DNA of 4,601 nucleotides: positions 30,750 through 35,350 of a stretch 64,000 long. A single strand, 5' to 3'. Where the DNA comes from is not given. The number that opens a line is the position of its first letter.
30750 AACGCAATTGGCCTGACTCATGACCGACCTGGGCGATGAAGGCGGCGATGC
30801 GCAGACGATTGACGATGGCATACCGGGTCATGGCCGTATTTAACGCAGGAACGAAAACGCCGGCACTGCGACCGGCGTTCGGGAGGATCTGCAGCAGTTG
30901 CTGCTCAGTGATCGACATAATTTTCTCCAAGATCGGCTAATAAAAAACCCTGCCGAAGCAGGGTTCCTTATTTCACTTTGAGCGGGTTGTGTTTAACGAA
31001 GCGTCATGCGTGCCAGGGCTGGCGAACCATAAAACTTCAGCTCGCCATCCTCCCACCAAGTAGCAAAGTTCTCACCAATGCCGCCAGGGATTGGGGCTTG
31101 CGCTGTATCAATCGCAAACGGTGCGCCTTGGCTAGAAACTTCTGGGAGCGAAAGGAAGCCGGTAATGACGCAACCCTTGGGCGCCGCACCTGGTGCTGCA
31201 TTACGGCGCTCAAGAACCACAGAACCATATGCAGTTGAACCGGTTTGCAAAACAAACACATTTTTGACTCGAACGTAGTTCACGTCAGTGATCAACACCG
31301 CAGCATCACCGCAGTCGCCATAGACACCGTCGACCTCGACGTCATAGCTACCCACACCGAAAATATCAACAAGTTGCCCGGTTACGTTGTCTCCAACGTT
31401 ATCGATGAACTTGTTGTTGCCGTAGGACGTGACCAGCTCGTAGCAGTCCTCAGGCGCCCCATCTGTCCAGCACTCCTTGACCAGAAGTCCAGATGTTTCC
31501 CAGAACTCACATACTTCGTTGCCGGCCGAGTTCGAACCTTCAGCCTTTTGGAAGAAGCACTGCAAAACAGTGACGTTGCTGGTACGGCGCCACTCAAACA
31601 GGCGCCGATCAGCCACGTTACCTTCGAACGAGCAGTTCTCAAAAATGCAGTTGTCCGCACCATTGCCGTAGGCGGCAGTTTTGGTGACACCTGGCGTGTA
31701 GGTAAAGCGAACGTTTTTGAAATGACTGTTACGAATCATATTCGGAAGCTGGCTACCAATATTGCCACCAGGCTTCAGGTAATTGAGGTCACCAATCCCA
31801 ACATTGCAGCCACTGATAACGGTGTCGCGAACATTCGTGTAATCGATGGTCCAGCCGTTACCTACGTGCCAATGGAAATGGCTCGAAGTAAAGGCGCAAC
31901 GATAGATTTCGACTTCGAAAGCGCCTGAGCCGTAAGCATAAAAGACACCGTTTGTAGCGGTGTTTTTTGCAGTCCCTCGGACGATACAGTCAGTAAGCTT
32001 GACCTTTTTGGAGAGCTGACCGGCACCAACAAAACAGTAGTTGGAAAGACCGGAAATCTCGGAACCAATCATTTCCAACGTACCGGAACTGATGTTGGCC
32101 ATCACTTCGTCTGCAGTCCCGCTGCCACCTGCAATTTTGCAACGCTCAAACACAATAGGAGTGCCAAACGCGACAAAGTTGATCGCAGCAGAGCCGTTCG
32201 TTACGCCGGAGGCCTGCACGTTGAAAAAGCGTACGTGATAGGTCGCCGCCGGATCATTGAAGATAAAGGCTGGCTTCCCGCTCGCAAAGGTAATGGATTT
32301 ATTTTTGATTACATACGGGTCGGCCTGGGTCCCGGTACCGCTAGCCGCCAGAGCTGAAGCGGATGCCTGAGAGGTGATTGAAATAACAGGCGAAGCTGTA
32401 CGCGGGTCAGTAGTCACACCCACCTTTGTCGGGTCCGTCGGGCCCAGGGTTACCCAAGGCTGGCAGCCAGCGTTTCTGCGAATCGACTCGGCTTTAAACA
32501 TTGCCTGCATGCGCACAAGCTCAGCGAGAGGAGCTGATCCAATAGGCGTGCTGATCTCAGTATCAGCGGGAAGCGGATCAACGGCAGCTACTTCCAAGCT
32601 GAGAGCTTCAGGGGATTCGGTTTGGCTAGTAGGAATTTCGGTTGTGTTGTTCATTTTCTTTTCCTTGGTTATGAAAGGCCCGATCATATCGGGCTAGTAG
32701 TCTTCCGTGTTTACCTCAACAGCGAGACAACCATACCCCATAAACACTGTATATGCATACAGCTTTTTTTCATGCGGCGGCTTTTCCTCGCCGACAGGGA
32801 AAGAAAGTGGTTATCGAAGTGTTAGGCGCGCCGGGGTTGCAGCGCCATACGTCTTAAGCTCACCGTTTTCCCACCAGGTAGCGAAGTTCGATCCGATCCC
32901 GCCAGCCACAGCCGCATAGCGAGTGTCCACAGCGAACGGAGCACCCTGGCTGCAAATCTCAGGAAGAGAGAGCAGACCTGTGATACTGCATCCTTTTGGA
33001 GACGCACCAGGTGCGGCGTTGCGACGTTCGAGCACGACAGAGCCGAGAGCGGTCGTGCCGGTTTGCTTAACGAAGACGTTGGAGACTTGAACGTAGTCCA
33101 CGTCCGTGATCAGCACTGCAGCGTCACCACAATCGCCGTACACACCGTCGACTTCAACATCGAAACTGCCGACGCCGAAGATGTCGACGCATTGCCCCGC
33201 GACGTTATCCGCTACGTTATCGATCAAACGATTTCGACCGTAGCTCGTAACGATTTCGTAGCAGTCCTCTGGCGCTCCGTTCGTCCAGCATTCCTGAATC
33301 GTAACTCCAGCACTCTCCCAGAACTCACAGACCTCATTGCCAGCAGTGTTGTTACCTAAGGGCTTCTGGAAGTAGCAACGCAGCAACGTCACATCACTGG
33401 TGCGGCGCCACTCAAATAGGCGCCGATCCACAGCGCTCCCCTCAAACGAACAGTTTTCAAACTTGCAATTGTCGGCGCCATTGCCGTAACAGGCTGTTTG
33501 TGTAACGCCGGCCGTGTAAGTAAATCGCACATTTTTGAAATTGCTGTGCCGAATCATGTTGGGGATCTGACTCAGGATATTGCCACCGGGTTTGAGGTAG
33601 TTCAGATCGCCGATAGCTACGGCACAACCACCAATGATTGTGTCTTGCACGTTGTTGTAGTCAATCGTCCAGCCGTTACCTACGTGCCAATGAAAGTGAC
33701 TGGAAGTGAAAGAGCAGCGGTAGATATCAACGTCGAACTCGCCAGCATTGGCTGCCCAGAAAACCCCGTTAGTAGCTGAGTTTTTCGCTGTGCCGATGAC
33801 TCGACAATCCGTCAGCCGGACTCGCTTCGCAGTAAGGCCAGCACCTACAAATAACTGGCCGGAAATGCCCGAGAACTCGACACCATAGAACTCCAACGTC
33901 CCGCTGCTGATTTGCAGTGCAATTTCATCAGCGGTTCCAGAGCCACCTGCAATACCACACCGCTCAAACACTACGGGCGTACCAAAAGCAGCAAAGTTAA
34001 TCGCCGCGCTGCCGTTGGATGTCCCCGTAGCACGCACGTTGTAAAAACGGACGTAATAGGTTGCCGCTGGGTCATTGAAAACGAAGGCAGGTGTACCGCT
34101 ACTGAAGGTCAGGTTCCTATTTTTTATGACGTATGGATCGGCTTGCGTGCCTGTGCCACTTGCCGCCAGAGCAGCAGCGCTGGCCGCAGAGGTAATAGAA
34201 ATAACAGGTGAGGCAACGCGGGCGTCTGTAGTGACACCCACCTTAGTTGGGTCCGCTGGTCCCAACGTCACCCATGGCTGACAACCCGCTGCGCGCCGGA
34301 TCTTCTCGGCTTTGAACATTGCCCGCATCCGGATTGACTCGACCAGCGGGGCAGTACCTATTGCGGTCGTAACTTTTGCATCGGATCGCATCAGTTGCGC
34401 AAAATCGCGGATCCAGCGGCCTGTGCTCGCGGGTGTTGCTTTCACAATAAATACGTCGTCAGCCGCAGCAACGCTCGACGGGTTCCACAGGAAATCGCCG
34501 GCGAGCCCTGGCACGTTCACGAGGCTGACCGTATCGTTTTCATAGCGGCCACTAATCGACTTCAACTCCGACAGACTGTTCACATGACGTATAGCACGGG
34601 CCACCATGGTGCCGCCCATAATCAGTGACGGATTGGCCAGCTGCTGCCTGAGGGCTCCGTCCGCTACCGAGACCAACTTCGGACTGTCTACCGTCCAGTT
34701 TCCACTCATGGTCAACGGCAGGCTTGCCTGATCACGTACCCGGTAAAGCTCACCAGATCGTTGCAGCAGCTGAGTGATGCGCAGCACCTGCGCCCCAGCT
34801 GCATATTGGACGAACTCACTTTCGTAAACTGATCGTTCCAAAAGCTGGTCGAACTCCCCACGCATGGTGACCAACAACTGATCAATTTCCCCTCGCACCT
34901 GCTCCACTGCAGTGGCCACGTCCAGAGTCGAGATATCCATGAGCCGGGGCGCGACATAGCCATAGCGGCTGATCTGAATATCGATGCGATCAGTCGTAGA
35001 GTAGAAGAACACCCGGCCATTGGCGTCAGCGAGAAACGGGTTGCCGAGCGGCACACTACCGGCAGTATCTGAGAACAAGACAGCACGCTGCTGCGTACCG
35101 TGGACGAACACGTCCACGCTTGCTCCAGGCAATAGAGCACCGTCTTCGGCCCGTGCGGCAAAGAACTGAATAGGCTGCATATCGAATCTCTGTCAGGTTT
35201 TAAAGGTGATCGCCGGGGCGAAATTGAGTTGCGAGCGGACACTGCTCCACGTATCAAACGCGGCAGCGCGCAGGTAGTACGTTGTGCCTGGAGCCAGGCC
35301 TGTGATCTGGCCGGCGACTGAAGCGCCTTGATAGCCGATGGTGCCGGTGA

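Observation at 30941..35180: Anchorless duplicate of the tailspike enzyme domain with its own LexA box and terminator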

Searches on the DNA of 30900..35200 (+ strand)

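Call 10: search_dna_similar(query=window:30900-35200:+, collection=phages, mode=distant, max_rows=20)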
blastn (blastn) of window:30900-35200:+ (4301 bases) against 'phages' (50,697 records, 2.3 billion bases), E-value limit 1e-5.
No match.
